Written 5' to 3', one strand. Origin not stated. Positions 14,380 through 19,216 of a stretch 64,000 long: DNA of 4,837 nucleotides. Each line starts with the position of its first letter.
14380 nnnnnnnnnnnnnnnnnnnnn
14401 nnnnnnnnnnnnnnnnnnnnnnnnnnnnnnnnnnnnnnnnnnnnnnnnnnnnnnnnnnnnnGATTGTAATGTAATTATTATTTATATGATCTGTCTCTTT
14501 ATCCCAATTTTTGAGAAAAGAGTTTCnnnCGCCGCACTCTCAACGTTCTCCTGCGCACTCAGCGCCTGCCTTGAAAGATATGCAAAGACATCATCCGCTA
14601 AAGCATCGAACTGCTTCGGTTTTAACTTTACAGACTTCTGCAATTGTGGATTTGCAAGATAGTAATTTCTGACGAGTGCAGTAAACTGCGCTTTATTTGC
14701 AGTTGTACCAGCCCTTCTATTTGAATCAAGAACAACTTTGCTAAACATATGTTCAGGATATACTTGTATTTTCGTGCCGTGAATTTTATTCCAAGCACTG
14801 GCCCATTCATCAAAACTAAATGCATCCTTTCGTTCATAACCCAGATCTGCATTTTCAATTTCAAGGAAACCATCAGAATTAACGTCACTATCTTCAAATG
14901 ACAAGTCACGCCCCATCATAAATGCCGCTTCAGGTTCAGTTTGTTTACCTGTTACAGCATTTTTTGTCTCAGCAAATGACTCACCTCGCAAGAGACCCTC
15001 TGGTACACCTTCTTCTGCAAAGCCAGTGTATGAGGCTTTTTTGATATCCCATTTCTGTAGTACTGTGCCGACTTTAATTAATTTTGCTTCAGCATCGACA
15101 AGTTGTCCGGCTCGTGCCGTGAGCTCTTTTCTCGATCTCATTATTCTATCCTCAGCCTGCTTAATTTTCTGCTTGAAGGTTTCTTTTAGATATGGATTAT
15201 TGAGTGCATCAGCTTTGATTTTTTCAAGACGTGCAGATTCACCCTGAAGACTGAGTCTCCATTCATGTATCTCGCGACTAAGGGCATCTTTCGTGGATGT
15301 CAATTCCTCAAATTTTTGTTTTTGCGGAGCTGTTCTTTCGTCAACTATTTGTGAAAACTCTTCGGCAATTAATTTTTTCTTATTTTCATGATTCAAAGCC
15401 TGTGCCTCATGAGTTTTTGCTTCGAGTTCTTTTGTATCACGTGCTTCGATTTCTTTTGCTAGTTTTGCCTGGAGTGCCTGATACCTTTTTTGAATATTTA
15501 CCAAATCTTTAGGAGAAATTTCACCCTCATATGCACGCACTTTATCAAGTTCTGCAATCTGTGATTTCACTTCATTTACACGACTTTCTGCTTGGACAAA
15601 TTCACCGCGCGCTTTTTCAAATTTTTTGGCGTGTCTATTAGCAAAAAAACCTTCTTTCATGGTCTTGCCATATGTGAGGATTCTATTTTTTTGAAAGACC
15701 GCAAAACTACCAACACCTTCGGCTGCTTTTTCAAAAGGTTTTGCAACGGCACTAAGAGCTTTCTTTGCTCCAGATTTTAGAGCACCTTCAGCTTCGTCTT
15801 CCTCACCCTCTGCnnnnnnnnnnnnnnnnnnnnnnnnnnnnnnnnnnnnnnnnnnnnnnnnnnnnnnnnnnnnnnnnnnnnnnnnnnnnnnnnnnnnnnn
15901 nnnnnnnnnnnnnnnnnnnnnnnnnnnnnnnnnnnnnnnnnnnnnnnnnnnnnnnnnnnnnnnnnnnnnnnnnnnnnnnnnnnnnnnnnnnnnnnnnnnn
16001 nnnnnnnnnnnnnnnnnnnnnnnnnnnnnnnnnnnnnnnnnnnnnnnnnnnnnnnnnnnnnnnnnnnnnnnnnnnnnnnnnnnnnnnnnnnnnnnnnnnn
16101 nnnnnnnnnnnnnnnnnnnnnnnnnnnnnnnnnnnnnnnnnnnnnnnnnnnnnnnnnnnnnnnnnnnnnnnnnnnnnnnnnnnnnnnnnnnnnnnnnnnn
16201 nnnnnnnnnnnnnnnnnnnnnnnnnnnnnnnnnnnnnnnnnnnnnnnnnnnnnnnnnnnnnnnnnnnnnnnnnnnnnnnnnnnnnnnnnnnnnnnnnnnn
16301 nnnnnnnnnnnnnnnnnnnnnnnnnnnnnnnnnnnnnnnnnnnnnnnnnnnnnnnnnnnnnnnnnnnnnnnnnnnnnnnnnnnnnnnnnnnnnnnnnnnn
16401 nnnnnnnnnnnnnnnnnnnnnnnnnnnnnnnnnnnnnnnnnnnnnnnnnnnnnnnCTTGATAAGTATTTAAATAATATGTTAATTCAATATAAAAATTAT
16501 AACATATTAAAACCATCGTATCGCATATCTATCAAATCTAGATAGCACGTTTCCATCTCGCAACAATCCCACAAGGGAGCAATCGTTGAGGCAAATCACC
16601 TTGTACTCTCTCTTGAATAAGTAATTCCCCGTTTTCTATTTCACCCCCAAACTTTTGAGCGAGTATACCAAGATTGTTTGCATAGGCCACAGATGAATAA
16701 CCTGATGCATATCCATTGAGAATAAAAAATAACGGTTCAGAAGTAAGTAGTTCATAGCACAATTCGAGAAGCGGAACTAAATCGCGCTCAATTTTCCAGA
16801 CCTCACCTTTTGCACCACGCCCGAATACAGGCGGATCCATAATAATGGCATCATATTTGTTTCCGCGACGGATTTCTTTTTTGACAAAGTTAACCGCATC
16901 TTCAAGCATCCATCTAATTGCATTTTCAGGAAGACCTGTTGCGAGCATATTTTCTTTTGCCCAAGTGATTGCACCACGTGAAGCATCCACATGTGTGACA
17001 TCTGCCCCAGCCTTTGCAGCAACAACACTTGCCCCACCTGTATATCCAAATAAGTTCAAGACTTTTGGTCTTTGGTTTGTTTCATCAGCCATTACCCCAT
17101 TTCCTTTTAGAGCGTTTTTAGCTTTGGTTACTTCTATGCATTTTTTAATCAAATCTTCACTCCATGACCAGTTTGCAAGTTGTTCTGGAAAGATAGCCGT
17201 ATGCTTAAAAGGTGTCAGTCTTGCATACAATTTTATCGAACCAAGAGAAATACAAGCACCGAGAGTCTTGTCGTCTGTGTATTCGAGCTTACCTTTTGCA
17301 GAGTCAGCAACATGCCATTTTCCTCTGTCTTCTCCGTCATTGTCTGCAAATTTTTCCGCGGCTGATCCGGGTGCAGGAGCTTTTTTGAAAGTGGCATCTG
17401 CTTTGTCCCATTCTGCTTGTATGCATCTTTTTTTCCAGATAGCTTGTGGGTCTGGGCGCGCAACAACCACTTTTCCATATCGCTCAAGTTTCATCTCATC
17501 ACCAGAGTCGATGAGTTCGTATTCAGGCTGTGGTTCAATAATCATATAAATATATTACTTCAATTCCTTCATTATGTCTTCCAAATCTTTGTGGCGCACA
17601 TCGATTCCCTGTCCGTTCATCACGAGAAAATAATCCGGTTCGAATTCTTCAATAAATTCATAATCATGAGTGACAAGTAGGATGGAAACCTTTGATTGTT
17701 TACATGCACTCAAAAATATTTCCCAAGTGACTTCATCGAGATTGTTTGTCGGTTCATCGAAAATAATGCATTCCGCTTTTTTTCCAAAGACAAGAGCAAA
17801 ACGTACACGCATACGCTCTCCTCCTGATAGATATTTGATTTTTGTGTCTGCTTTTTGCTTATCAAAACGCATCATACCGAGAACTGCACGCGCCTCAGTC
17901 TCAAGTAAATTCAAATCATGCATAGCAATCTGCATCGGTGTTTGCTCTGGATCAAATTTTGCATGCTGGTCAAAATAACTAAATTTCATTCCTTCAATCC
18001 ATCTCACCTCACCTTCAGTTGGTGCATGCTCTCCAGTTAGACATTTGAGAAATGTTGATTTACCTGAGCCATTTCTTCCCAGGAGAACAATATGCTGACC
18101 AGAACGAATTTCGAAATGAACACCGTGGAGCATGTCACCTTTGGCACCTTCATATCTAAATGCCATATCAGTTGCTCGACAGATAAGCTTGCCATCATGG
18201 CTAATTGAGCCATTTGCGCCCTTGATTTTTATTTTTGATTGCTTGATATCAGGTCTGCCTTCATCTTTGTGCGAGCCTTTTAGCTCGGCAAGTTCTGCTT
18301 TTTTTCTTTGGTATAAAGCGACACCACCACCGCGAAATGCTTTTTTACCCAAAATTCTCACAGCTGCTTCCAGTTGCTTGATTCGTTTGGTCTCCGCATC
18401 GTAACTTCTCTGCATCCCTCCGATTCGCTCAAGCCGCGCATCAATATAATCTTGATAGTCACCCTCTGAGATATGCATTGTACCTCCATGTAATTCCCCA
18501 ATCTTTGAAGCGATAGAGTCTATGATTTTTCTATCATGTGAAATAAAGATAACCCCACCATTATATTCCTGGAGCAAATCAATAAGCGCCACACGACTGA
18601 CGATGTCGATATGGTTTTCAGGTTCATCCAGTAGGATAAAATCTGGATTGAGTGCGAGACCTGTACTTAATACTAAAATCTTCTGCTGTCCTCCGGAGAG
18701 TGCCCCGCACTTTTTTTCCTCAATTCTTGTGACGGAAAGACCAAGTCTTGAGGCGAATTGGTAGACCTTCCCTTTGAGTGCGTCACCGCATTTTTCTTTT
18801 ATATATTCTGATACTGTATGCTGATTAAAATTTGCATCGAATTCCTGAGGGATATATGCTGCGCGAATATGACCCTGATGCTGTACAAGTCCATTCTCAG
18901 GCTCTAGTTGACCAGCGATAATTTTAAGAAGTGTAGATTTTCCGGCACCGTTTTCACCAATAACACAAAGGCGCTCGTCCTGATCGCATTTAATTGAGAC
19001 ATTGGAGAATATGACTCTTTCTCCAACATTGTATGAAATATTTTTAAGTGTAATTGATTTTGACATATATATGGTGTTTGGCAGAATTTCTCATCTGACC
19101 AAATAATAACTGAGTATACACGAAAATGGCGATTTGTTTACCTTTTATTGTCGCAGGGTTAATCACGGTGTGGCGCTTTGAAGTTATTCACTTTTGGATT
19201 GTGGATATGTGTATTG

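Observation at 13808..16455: Putative three-gene operon: proline-rich 642-aa coiled-coil protein + small acidic protein + small coiled-coil membrane protein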

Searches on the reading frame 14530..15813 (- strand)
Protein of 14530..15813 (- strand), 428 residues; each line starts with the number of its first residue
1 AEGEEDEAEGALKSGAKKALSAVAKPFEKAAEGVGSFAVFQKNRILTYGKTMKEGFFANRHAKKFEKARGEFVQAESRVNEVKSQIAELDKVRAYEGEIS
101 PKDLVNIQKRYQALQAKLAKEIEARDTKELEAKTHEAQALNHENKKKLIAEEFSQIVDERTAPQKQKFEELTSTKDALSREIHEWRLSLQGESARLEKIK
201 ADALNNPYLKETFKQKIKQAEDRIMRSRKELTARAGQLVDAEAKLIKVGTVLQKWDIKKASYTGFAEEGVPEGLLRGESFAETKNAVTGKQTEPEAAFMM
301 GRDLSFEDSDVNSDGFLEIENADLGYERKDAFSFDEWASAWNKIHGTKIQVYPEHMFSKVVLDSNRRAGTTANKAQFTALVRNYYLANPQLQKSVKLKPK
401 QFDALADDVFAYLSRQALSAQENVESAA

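Call 40: find_homologous_proteins(query=A1, max_evalue=0.001)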
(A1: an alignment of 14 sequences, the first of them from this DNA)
Query A1 (14 sequences) (428 aa, profile of the alignment): 2 proteins with E <= 0.001 among 8000 candidates.
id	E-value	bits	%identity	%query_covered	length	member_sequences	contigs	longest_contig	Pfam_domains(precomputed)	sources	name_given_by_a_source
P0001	1.1e-128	448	100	100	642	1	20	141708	-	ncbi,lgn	-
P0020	2.2e-102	362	22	62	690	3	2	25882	-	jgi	jgi:hypothetical protein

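Call 41: search_solved_structures(query=A1, max_evalue=10)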
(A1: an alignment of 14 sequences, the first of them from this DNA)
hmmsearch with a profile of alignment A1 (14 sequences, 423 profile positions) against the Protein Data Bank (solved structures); distinct sequences matched with E-value up to 10: 9.
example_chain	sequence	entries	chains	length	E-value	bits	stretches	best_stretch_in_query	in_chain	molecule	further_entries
6jfv_B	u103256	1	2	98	0.021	17.2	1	180-243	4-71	Keratin, type II cytoskeletal 5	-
3tnu_B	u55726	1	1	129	0.034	16.6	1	178-242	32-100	Keratin, type II cytoskeletal 5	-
9dsm_A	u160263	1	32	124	0.24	13.8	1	82-163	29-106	Sjogren's Syndrome Nuclear Autoantigen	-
9b0x_J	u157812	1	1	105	0.34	13.3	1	167-210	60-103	ATP synthase inhibitory factor 1, IF1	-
7wbn_A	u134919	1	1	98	0.36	13.2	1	179-214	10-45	RevCC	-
8tvi_A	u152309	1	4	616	0.41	13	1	193-245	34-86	Langya virus attachment glycoprotein G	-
4zry_B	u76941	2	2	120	0.62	12.4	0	79-133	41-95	Keratin, type II cytoskeletal 1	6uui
8q5g_A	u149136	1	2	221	0.63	12.4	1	201-261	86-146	NAD(P)H-dependent oxidoreductase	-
8qyg_A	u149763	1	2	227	0.64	12.3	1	201-261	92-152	NAD(P)H-dependent oxidoreductase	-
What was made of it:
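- On DivIVA / GpsB; PspA/IM30/ESCRT-III: There is no PDB sequence hit by profile (call 41).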

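Call 66: predict_structure(alignment_id=A1)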
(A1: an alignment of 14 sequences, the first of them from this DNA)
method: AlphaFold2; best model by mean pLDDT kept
length: 428 residues; sequences in the alignment: 14
mean_pLDDT: 76.5   pTM: 0.44
mean pLDDT of the five models: 76.5, 75.4, 74.3, 74.0, 73.2
residues with pLDDT >= 90: 150; 70-90: 172; 50-70: 25; < 50: 81
segments of 3 or more residues with pLDDT < 50: 1-18, 24-30, 275-328
pLDDT, mean of each block of 10 residues (from residue 1): 34 45 48 64 78 80 85 91 92 81 89 94 92 87 85 86 91 94 93 93 87 91 93 93 89 86 75 48 33 31 31 30 44 91 89 87 85 91 89 84 91 84 62
secondary structure, 60 per line:
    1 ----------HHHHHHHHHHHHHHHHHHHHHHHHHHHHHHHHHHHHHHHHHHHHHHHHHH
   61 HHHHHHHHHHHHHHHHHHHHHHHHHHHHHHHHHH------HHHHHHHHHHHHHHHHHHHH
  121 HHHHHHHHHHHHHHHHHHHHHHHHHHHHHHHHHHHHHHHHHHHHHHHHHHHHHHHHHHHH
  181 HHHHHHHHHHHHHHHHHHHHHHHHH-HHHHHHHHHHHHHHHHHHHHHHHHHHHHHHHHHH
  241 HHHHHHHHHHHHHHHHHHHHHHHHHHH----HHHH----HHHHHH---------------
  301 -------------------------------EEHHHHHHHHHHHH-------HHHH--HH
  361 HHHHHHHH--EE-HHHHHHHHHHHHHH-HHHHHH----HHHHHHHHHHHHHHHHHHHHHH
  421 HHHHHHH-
elements in order: H11-94 H101-205 H207-267 H272-275 H280-285 H334-345 H353-356 H359-368 H374-387 H389-394 H399-427
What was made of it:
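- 15697..15792 (-): A residues 222-253: amphipathic segment with conserved aromatic and basic positions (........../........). Candidate membrane-interface helix (inferred). Low model confidence (call 66).
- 15004..15696 (-): A residues 254-484: basic three-helix core (pI 9.4, net +9). Motifs: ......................, NNPYLK and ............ AF2 with the family alignment gives helices at 225-308, 315-419 and 421-481 with pLDDT 85-94 (call 66).
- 14824..15003 (-): A residues 485-544: acidic disordered linker, 25-88 aa in relatives. Many relatives carry a [YF]R[DNS]P motif here. pLDDT about 30 (call 66).
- Checked: The folded C-terminal domain is about 95 aa (545-640), not about 180 aa. A disordered acidic linker of about 60 aa precedes it (call 66).
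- The core has a conserved length and a confident three-helix model (call 66). The amphipathic segment is modelled with low confidence (call 66).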

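Call 70: fold_search(model_id=the predicted structure, library=pdb)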
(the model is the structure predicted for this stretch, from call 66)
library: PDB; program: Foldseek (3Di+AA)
matches with E <= 10: 621; with E <= 0.001: 0
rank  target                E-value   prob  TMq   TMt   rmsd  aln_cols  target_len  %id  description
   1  4tql_B                5.3e-02  0.63  0.14  0.23  29.6       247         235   16  Computationally designed three helix bundle (released 2014-10-15)
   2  8otz_BQ               9.4e-02  0.63  0.20  0.22  36.6       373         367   11  48-nm repeat of the native axonemal doublet microtubule from bovine sperm (released 2023-11-22)
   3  2wcd_A                1.0e-01  0.30  0.12  0.17  32.1       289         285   13  Crystal structure of the assembled cytolysin A pore (released 2009-05-05)
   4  4tql_A                1.1e-01  0.51  0.14  0.24  30.1       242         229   16  Computationally designed three helix bundle (released 2014-10-15)
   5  4bne_B                1.3e-01  0.89  0.26  0.35  10.1       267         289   14  Pacsin2 Interacts with Membranes and Actin-Filaments (released 2014-05-14)
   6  6mrt_A                1.7e-01  0.23  0.11  0.16  31.5       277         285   12  12-meric ClyA pore complex (released 2019-05-15)
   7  4bne_A                2.0e-01  0.89  0.27  0.35   8.7       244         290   14  Pacsin2 Interacts with Membranes and Actin-Filaments (released 2014-05-14)
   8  8otz_BR               2.2e-01  0.47  0.20  0.20  38.4       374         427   11  48-nm repeat of the native axonemal doublet microtubule from bovine sperm (released 2023-11-22)
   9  6h2e_P                2.6e-01  0.35  0.15  0.23  19.8       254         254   12  Structure of the soluble AhlC of the tripartite alpha-pore forming toxin, AHL, from Aeromonas hydrophila. (released 2019-07-10)
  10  8otz_BP               2.7e-01  0.28  0.16  0.16  38.9       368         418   13  48-nm repeat of the native axonemal doublet microtubule from bovine sperm (released 2023-11-22)
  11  8e2i_E                3.4e-01  0.93  0.21  0.48  41.4       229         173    7  Cryo-EM structure of BIRC6/Smac (released 2023-02-15)
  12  5xg2                  3.4e-01  0.47  0.15  0.25  21.7       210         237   17  Crystal structure of a coiled-coil segment (residues 345-468 and 694-814) of Pyrococcus yayanosii Smc (released 2017-06-07)
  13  6r1j_J                3.5e-01  0.85  0.22  0.34  14.6       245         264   13  Structure of the soluble AhlC triple head mutant of the tripartite alpha-pore forming toxin, AHL, from Aeromonas hydro (released 2019-07-10)
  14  8to0_D                3.9e-01  0.66  0.22  0.31  52.3       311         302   12  48-nm repeating structure of doublets from mouse sperm flagella (released 2023-11-01)
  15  6quz_C                3.9e-01  0.38  0.16  0.13  30.8       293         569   10  Structure of ATPgS-bound outward-facing TM287/288 in complex with sybody Sb_TM35 (released 2019-05-29)
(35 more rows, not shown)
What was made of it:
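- On BAR / F-BAR domain superfamily: The best F-BAR match is PACSIN2, E 0.13-0.2, TMq 0.26-0.27, TMt 0.35 (call 70).
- On ClyA/Hbl/Nhe/Ahl alpha-pore-forming toxins: Foldseek gives E 0.1-0.6 (call 70).
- All structural matches have E above 0.05, with TM-scores of 0.27-0.35 at best (call 70).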

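Call 78: fold_search(model_id=the predicted structure, library=viral)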
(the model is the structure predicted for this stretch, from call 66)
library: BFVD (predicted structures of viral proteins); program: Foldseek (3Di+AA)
matches with E <= 10: 456; with E <= 0.001: 0
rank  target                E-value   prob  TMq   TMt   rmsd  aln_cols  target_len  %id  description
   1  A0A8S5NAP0            7.8e-03  0.97  0.25  0.12  21.4       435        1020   13  Minor tail protein [Siphoviridae sp. ctBmU27]
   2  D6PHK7                4.0e-02  0.63  0.16  0.21  63.8       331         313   15  (no name in the UniProt tables at hand)
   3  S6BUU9                4.9e-02  0.54  0.20  0.19  36.7       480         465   11  Putative tail lysin [Bacillus phage phiNIT1]
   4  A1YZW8                5.5e-02  0.72  0.24  0.16  44.3       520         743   10  Eukaryotic chromosome segregation ATPase-like protein [Burkholderia phage BcepF1]
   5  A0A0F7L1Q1            6.1e-02  0.91  0.24  0.18  19.9       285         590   13  Rad50/SbcC-type AAA domain-containing protein [uncultured marine virus]
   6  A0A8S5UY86            6.4e-02  0.72  0.19  0.16  54.1       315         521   13  Hint [Phage sp. ctKtV17]
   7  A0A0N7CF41            7.4e-02  0.23  0.15  0.11  34.6       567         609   13  Tail length tape measure protein [Salmonella phage 37]
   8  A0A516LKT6            8.7e-02  0.18  0.14  0.11  51.5       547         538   12  (no name in the UniProt tables at hand)
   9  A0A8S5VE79            1.1e-01  0.95  0.28  0.17  37.8       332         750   18  Tail tape measure protein [Siphoviridae sp. ctClL93]
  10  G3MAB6                1.2e-01  0.82  0.22  0.15  48.1       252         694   12  Gp375 [Bacillus phage G]
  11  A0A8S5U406            1.2e-01  0.38  0.16  0.20  54.8       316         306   10  Uncharacterized protein [Podoviridae sp. ctP1X6]
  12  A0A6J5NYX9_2          1.2e-01  0.23  0.16  0.08  53.0       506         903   12  Tape measure protein [uncultured Caudovirales phage]
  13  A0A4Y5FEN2            1.3e-01  0.35  0.17  0.07  38.1       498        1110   10  Tape measure protein [Lactobacillus phage 521B]
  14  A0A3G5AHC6            1.3e-01  0.25  0.13  0.11  28.6       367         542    9  BAR domain-containing protein [Sylvanvirus sp.]
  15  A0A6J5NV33            1.3e-01  0.23  0.11  0.15  43.6       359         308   14  Tail fiber domain-containing protein [uncultured Caudovirales phage]
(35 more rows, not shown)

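Call 85: search_protein_families(library=pfam, alignment_id=A1, max_evalue=1)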
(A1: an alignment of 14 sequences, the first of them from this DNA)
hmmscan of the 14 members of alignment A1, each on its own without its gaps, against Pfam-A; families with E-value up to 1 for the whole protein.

A. member 1, seq(428 aa): 1 family
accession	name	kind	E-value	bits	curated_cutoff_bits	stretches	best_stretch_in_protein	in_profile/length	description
PF18312.6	ScsC_N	-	0.14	12.4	25.8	1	374-391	2-19/34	Copper resistance protein ScsC N-terminal domain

B. families by the number of members that match (of 14 scanned): 29 families (the first 25 are shown)
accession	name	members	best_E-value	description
PF14381.12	EDR1_CTR1_ARMC3_pept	3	0.0015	EDR1/CTR1/ARMC3, peptidase-like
PF06785.16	UPF0242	1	0.0022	Uncharacterised protein family (UPF0242) N-terminus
PF24627.1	PUMA_CC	1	0.0071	PUMA coiled-coil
PF19353.4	DUF5930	1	0.014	Family of unknown function (DUF5930)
PF13207.12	AAA_17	1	0.02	AAA domain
PF10098.14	DUF2336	1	0.023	Uncharacterised protein conserved in bacteria (DUF2336)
PF18053.6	GyrB_insert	1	0.032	DNA gyrase B subunit insert domain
PF05266.19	DUF724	1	0.036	Protein of unknown function (DUF724)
PF08579.17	RPM2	1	0.038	Mitochondrial ribonuclease P subunit (RPM2)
PF14712.11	Snapin_Pallidin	1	0.043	Snapin/Pallidin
PF06160.17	EzrA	1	0.048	Septation ring formation regulator, EzrA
PF12016.13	Stonin2_N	1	0.088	Stonin 2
PF18312.6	ScsC_N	1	0.14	Copper resistance protein ScsC N-terminal domain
PF12195.14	End_beta_barrel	1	0.15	Beta barrel domain of bacteriophage endosialidase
PF06009.19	Laminin_II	1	0.17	Laminin Domain II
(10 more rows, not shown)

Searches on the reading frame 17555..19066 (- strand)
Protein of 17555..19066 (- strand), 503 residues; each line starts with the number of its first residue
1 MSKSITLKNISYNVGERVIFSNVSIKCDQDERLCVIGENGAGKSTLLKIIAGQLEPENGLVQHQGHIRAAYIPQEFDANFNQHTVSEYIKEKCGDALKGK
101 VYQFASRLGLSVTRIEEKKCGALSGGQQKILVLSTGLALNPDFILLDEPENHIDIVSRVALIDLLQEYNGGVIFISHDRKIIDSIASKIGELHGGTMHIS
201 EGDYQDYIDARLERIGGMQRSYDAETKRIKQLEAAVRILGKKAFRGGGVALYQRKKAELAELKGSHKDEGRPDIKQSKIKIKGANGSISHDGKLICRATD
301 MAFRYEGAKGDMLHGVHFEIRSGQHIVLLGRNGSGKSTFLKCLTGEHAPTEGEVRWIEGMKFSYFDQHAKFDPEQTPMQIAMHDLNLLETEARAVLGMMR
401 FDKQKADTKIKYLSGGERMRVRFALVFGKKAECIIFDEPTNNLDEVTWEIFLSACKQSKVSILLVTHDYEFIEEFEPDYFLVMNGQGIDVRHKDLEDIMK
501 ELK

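Call 4: search_protein_families(library=pfam, proteins=[window:17555-19066:-], max_evalue=1)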
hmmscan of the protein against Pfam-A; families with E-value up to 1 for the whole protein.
window:17555-19066:- (503 aa): 61 families (the best 25 are shown)
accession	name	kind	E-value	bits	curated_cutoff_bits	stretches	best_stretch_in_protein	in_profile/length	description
PF00005.33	ABC_tran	-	1.8e-50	171.5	25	2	313-441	1-137/137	ABC transporter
PF13304.12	AAA_21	-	2.5e-17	64.4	27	3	123-182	238-303/304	AAA domain, putative AbiEii toxin, Type IV TA system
PF02463.25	SMC_N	-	7e-14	52.2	40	3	34-185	28-205/220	RecF/RecN/SMC N terminal domain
PF13555.12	AAA_29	-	1.1e-09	38.3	27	2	20-47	12-39/61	P-loop containing region of AAA domain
PF13401.12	AAA_22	-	2.5e-08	34.7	27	2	33-153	8-96/130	AAA domain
PF13476.12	AAA_23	-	7.3e-08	33.7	27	2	324-344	20-40/201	AAA domain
PF13191.12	AAA_16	-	3.3e-07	31.4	32.6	2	320-450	19-151/167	AAA ATPase domain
PF03193.22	RsgA_GTPase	-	7e-07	29.7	30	2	313-354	97-137/174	RsgA GTPase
PF25199.1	nSTAND_NTPase5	-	8.5e-07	29.3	34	1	324-399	42-119/145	Novel STAND NTPase 5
PF13175.12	AAA_15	-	1.3e-06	28.8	32.1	2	25-50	19-43/374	AAA ATPase domain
PF01926.29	MMR_HSR1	-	1.6e-05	25.4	21.9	1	326-350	2-26/113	50S ribosome-binding GTPase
PF05729.18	NACHT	-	1.8e-05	25.1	26.7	2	32-54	2-24/167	NACHT domain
PF13479.12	AAA_24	-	3.1e-05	24.3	27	0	323-343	2-22/195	AAA domain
PF00350.29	Dynamin_N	-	3.7e-05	24.2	27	2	326-350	1-26/168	Dynamin family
PF01580.24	FtsK_SpoIIIE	-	0.00012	22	24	1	316-343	31-59/221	FtsK/SpoIIIE family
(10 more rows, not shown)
